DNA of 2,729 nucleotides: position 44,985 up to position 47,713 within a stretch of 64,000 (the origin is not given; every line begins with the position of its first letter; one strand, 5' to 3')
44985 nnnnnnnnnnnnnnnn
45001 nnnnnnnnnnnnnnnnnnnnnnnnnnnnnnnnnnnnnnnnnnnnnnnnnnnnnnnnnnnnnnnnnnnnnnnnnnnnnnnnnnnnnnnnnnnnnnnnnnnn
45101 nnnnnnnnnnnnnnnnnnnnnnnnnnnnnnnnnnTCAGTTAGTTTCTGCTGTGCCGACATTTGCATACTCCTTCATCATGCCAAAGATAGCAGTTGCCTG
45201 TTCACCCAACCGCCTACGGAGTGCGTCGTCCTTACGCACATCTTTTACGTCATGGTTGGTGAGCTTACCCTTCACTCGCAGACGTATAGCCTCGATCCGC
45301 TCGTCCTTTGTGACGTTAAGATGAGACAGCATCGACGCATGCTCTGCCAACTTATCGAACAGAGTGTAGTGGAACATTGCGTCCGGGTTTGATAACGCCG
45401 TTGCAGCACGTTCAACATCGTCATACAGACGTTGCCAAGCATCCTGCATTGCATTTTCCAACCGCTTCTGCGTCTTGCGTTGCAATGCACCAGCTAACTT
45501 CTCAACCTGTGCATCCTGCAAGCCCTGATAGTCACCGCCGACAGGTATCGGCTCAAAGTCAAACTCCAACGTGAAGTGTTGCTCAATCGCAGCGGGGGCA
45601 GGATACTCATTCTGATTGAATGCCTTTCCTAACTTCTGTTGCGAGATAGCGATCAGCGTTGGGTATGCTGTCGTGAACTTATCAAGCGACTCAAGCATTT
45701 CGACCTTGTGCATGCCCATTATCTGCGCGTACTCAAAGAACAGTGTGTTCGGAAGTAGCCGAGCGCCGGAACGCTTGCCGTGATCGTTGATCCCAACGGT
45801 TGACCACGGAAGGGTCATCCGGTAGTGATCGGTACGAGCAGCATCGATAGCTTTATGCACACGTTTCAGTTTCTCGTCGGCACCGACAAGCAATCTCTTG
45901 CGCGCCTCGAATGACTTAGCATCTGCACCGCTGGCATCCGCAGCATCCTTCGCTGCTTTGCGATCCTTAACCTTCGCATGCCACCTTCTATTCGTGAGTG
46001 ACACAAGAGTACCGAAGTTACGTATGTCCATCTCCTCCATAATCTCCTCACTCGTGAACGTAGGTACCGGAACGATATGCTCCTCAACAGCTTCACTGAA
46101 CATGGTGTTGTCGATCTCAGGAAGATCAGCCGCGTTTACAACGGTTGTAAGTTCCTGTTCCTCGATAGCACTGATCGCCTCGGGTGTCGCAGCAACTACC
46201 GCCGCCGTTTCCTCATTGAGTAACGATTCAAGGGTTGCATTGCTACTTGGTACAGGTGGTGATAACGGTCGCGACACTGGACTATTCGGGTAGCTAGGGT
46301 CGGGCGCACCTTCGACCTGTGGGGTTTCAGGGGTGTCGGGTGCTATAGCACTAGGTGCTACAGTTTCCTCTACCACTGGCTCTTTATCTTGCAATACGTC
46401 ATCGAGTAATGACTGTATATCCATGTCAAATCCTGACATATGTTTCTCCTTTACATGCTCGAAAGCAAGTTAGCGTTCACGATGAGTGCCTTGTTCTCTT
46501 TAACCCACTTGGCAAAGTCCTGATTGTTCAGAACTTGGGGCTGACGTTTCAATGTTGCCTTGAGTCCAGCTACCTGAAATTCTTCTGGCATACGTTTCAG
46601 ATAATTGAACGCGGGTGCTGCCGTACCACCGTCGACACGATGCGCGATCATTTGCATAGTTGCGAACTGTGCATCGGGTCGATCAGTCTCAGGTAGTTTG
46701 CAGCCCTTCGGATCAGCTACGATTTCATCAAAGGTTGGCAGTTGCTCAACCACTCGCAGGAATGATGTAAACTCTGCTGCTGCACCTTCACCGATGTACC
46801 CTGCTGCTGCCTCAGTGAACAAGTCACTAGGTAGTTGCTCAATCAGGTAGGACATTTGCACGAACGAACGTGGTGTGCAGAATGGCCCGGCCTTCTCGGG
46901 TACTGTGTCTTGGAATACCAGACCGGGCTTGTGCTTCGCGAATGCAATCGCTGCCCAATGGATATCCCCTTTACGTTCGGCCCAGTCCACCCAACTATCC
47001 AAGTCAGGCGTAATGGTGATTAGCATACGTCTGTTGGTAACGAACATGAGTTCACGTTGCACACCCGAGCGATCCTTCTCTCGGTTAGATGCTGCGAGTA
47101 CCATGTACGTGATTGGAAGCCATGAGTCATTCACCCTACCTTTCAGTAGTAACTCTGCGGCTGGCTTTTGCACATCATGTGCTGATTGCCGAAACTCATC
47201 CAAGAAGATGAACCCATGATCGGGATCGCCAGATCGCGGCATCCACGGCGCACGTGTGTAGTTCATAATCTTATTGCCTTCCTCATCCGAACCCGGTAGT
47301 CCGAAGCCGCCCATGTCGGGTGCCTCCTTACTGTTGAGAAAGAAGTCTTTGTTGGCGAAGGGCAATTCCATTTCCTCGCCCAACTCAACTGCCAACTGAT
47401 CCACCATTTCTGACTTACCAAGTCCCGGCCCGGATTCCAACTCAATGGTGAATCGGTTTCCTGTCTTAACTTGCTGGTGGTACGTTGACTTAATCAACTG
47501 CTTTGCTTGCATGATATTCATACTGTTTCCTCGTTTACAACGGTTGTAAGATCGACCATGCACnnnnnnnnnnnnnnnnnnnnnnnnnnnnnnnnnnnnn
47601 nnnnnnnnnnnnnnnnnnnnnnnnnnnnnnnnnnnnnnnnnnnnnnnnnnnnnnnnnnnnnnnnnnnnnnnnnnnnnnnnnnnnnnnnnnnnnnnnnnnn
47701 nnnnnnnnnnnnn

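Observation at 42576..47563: MoxR AAA+ ATPase and vWA/metallopeptidase pair embedded with an acidic 434-aa protein, a 265-aa protein and a membrane HExxH protein in the early operon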

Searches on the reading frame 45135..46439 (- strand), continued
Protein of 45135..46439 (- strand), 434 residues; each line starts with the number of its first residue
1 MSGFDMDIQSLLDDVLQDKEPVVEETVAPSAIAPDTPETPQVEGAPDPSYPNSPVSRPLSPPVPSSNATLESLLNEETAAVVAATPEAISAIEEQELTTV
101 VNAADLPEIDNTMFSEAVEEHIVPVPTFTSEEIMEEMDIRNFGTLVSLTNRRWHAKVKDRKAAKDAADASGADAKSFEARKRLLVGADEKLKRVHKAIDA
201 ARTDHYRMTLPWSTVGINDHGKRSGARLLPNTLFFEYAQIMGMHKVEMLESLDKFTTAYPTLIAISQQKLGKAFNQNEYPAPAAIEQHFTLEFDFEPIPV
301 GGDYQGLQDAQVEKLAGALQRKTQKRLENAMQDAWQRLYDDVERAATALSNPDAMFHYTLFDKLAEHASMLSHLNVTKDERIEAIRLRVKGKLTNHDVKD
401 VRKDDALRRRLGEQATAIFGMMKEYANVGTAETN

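Call 106: get_annotated_region(hit=H103, flank=6000)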
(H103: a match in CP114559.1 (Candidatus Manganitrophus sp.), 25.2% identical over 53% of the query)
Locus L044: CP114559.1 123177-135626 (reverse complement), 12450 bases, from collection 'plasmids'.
description: MAG: Candidatus Manganitrophus sp. isolate GAC2 plasmid unnamed4, complete sequence
organism: Candidatus Manganitrophus sp. (NCBI taxid 2927580)
taxonomy: Bacteria; Nitrospirota; Nitrospiria; Candidatus Troglogloeales; Candidatus Manganitrophaceae; Candidatus Manganitrophus; Candidatus Manganitrophus sp.
host: -; source: activated carbon metagenome,metagenomic assembly,Carbon granules from GAC filter; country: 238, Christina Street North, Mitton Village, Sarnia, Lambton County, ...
typing (MOB-suite, as given by PLSDB): non-mobilizable
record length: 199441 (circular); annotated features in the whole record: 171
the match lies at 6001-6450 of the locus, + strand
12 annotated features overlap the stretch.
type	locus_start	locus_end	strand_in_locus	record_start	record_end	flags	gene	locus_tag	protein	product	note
CDS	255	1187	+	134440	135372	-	-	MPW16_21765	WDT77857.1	HNH endonuclease signature motif containing protein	-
CDS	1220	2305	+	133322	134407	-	-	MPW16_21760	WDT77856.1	hypothetical protein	-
CDS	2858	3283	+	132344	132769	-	-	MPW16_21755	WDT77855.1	JAB domain-containing protein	-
CDS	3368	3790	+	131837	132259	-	-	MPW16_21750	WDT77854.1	hypothetical protein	-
CDS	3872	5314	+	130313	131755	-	-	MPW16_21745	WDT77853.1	AAA family ATPase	-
CDS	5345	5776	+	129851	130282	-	-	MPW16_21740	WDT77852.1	DUF1257 domain-containing protein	-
CDS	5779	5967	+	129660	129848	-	-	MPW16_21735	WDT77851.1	DUF2997 domain-containing protein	-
CDS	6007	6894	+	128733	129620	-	-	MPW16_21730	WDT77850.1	DUF3150 domain-containing protein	-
CDS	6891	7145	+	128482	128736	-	-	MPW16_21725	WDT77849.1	hypothetical protein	-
CDS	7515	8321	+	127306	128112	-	-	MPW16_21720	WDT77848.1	Fic family protein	-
CDS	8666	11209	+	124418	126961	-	-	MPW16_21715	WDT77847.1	hypothetical protein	-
CDS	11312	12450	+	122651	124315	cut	-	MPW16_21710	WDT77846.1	hypothetical protein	-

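Call 107: get_annotated_region(hit=H84, flank=6000)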
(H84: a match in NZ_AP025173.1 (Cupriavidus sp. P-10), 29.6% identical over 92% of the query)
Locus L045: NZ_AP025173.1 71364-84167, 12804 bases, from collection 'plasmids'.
description: Cupriavidus sp. P-10 plasmid pMTS2, complete sequence
organism: Cupriavidus sp. P-10 (NCBI taxid 2027911)
taxonomy: Bacteria; Pseudomonadota; Betaproteobacteria; Burkholderiales; Burkholderiaceae; Cupriavidus; Cupriavidus sp. P-10
host: -; source: -; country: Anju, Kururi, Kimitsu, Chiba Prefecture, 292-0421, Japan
typing (MOB-suite, as given by PLSDB): conjugative; relaxase MOBP; mating-pair formation MPF_F
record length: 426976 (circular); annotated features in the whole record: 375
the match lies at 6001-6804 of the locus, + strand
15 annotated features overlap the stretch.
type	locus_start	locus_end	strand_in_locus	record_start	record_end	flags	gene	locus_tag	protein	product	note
CDS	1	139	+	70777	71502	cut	-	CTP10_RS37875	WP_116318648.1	hypothetical protein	-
CDS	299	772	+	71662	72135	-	-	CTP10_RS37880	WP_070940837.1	glycine zipper 2TM domain-containing protein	-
CDS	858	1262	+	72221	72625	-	-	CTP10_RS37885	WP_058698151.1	hypothetical protein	-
CDS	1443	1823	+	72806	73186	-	-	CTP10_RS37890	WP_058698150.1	hypothetical protein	-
CDS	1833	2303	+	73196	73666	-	-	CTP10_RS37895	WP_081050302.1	hypothetical protein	-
CDS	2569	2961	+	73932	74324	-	-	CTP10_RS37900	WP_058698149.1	hypothetical protein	-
CDS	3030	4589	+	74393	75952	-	-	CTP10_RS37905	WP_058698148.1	hypothetical protein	-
CDS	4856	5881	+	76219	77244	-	-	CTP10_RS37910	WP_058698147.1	ATP-binding protein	-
CDS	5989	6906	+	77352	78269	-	-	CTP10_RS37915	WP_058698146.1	DUF3150 domain-containing protein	-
CDS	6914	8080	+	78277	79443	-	-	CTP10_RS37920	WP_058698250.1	VWA-like domain-containing protein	-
CDS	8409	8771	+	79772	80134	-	-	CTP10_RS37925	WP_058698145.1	hypothetical protein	-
CDS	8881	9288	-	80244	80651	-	-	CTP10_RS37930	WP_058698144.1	polymer-forming cytoskeletal protein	-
CDS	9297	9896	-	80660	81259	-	-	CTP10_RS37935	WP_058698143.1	hypothetical protein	-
CDS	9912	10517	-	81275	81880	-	-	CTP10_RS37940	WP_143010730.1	hypothetical protein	-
CDS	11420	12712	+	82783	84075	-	-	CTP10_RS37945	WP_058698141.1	hypothetical protein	-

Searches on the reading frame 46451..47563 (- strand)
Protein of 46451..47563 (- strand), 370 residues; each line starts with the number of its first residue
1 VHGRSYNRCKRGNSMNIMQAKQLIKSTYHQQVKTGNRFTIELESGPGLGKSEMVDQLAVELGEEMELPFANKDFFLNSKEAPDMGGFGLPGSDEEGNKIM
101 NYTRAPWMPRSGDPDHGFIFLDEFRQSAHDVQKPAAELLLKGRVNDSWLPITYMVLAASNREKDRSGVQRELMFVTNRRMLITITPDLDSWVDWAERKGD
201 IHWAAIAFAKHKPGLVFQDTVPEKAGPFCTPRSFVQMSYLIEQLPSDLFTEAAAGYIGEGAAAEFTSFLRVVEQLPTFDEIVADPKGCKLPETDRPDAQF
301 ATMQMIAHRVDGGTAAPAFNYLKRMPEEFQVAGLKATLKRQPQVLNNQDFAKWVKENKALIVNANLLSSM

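Call 3: search_protein_families(library=pfam, proteins=[window:46451-47563:-], max_evalue=0.01)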
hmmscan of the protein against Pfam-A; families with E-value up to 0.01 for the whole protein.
window:46451-47563:- (370 aa): 0 families

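Call 4: search_protein_families(library=phrogs, proteins=[window:46451-47563:-], max_evalue=0.001)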
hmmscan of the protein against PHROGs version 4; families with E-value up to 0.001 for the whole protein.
window:46451-47563:- (370 aa): 2 families
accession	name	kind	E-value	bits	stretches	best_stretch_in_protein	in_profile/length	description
phrog_1297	-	other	4.1e-62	211.2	1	15-363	9-355/356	ATPase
phrog_16335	-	other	0.00032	21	1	16-170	11-153/267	ATPase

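Call 6: search_protein_families(library=ncbifam, proteins=[window:46451-47563:-], max_evalue=0.01)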
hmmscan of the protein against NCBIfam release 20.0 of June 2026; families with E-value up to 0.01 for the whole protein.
window:46451-47563:- (370 aa): 0 families

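Call 7: search_protein_families(library=padloc, proteins=[window:46451-47563:-], max_evalue=0.01)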
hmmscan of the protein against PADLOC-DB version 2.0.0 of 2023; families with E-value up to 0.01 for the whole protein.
window:46451-47563:- (370 aa): 0 families

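Call 9: search_dna_similar(query=window:46451-47563:-, collection=phages, mode=protein, max_rows=30)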
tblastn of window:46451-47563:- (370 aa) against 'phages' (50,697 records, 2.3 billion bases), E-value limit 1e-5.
Records with a match: 469; places in all: 469; records where one place covers at least 80% of the query: 311.
Best place of each record, by identity: <60% 469.
By first word of the organism name: Pseudomonas 97; Vibrio 89; Escherichia 76; Klebsiella 30; Salmonella 25; Pectobacterium 24; Rhizobium 17; Erwinia 16; Achromobacter 16; Cronobacter 15; and 23 more.
By host as written in the record: - 84; Pseudomonas aeruginosa 32; Escherichia coli 30; Pseudomonas aeruginosa PAO1 16; Klebsiella pneumoniae 14; Achromobacter xylosoxidans I2BC 12; Cronobacter sakazakii 11; Pseudomonas aeruginosa ATCC 27853 9; and 137 more.
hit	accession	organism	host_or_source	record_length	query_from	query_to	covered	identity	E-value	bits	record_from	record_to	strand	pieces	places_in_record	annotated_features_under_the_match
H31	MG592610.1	Vibrio phage 1.245.O._10N.261.54.C7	Vibrio breoganii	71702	2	360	97%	28.6%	5e-16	86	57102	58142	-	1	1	P-loop containing nucleoside triphosphate hydrolase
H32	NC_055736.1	Vibrio phage 1.245.O._10N.261.54.C7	Vibrio breoganii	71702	2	360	97%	28.6%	5e-16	86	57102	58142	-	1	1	ATPase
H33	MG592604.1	Vibrio phage 1.238.B._10N.261.52.F10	Vibrio breoganii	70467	14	360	94%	29.1%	5e-16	86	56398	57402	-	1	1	P-loop containing nucleoside triphosphate hydrolase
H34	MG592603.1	Vibrio phage 1.238.A._10N.261.52.F10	Vibrio breoganii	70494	14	360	94%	29.1%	5e-16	86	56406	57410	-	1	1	P-loop containing nucleoside triphosphate hydrolase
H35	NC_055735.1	Vibrio phage 1.238.A._10N.261.52.F10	Vibrio breoganii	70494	14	360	94%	29.1%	5e-16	86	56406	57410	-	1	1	ATPase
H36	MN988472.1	Rhizobium phage RHph_TM3_14A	Rhizobium etli T3_14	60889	37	361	88%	30.8%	2e-41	160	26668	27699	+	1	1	ATPase domain-containing protein | attachment site attL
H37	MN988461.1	Rhizobium phage RHph_TM27A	Rhizobium phaseoli N831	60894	37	361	88%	30.8%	2e-41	160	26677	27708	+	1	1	ATPase domain-containing protein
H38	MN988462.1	Rhizobium phage RHph_TM27B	Rhizobium phaseoli N831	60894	37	361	88%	30.8%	2e-41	160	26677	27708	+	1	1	ATPase domain-containing protein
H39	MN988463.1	Rhizobium phage RHph_TM29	Rhizobium phaseoli N931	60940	37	361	88%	30.8%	2e-41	160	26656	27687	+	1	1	ATPase domain-containing protein | attachment site attL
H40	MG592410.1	Vibrio phage 1.026.O._10N.222.49.C7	Vibrio splendidus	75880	7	357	95%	27.3%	2e-13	78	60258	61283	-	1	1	hypothetical protein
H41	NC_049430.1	Vibrio phage 1.026.O._10N.222.49.C7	Vibrio splendidus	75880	7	357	95%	27.3%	2e-13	78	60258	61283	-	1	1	ATPase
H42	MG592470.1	Vibrio phage 1.097.O._10N.286.49.B3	Vibrio sp.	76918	7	357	95%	27.3%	7e-12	73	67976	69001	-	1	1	P-loop containing nucleoside triphosphate hydrolase | hypothetical protein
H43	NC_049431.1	Vibrio phage 1.097.O._10N.286.49.B3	Vibrio sp.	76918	7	357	95%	27.3%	7e-12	73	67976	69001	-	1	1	ATPase | HNH endonuclease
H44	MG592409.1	Vibrio phage 1.025.O._10N.222.46.B6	Vibrio splendidus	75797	7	357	95%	27.1%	3e-13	77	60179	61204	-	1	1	hypothetical protein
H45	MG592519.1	Vibrio phage 1.150.O._10N.222.46.A6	Vibrio splendidus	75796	7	357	95%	27.1%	3e-13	77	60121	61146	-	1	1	hypothetical protein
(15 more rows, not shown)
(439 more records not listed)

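Call 15: search_solved_structures(query=window:46451-47563:-, max_evalue=1, show_alignments=2)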
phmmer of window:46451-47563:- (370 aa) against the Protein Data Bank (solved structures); distinct sequences matched with E-value up to 1: 0.

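Call 39: search_protein_families(library=pfam, proteins=[window:46451-47521:-], max_evalue=10)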
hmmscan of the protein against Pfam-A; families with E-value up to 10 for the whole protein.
window:46451-47521:- (356 aa): 1 family
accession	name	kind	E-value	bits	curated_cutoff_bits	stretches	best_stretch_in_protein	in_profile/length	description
PF24076.1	DUF7368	-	0.042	14.1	27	1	272-342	90-158/163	Family of unknown function (DUF7368)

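Call 61: search_solved_structures(query=A2, max_evalue=1, show_alignments=3)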
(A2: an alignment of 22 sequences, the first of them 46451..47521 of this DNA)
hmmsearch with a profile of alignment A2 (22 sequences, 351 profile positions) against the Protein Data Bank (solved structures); distinct sequences matched with E-value up to 1: 160 (the best 60 are shown).
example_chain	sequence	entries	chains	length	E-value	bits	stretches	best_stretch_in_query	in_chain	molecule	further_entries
6i27_A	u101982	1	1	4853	2.4e-18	69.4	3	17-170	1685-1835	Midasin,Midasin,Midasin,Midasin,Midasin,Midasin,Midasin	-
6i26_A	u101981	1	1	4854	2.4e-18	69.4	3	17-170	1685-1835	Midasin,Midasin,Midasin,Midasin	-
6hyp_A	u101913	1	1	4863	2.4e-18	69.4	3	17-170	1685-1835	Midasin,Midasin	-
5jcs_s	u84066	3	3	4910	2.5e-18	69.3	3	17-170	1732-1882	Midasin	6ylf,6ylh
6or5_A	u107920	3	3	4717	2.1e-17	66.4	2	22-174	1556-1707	Midasin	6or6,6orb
4bs1_B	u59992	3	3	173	4e-06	29.2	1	22-150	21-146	TRANSCRIPTIONAL REGULATOR (NTRC FAMILY) | TRANSCRIPTIONAL REGULATOR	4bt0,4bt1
29hb_b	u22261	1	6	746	5.5e-06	28.8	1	27-136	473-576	ATP-dependent Clp protease, ATP-binding subunit ClpE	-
8zrs_A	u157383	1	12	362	6.3e-06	28.6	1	6-153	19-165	Caseinolytic peptidase B protein homolog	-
1ny6_A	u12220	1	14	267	1.3e-05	27.5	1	22-150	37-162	transcriptional regulator (NtrC family)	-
4ly6_A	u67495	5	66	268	1.3e-05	27.5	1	22-150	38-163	Transcriptional regulator (NtrC family)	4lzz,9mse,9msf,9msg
8zr0_A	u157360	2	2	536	1.4e-05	27.5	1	6-153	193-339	Caseinolytic peptidase B protein homolog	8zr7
9ip0_A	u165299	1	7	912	1.6e-05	27.2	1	28-134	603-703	Chaperone protein ClpB1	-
6e11_1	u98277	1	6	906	2.5e-05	26.6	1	29-136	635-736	Heat shock protein 101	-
1ye8_A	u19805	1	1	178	2.7e-05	26.5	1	28-117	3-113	Hypothetical UPF0334 kinase-like protein AQ_1292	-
6e10_1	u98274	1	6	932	2.7e-05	26.5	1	29-136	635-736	Heat shock protein 101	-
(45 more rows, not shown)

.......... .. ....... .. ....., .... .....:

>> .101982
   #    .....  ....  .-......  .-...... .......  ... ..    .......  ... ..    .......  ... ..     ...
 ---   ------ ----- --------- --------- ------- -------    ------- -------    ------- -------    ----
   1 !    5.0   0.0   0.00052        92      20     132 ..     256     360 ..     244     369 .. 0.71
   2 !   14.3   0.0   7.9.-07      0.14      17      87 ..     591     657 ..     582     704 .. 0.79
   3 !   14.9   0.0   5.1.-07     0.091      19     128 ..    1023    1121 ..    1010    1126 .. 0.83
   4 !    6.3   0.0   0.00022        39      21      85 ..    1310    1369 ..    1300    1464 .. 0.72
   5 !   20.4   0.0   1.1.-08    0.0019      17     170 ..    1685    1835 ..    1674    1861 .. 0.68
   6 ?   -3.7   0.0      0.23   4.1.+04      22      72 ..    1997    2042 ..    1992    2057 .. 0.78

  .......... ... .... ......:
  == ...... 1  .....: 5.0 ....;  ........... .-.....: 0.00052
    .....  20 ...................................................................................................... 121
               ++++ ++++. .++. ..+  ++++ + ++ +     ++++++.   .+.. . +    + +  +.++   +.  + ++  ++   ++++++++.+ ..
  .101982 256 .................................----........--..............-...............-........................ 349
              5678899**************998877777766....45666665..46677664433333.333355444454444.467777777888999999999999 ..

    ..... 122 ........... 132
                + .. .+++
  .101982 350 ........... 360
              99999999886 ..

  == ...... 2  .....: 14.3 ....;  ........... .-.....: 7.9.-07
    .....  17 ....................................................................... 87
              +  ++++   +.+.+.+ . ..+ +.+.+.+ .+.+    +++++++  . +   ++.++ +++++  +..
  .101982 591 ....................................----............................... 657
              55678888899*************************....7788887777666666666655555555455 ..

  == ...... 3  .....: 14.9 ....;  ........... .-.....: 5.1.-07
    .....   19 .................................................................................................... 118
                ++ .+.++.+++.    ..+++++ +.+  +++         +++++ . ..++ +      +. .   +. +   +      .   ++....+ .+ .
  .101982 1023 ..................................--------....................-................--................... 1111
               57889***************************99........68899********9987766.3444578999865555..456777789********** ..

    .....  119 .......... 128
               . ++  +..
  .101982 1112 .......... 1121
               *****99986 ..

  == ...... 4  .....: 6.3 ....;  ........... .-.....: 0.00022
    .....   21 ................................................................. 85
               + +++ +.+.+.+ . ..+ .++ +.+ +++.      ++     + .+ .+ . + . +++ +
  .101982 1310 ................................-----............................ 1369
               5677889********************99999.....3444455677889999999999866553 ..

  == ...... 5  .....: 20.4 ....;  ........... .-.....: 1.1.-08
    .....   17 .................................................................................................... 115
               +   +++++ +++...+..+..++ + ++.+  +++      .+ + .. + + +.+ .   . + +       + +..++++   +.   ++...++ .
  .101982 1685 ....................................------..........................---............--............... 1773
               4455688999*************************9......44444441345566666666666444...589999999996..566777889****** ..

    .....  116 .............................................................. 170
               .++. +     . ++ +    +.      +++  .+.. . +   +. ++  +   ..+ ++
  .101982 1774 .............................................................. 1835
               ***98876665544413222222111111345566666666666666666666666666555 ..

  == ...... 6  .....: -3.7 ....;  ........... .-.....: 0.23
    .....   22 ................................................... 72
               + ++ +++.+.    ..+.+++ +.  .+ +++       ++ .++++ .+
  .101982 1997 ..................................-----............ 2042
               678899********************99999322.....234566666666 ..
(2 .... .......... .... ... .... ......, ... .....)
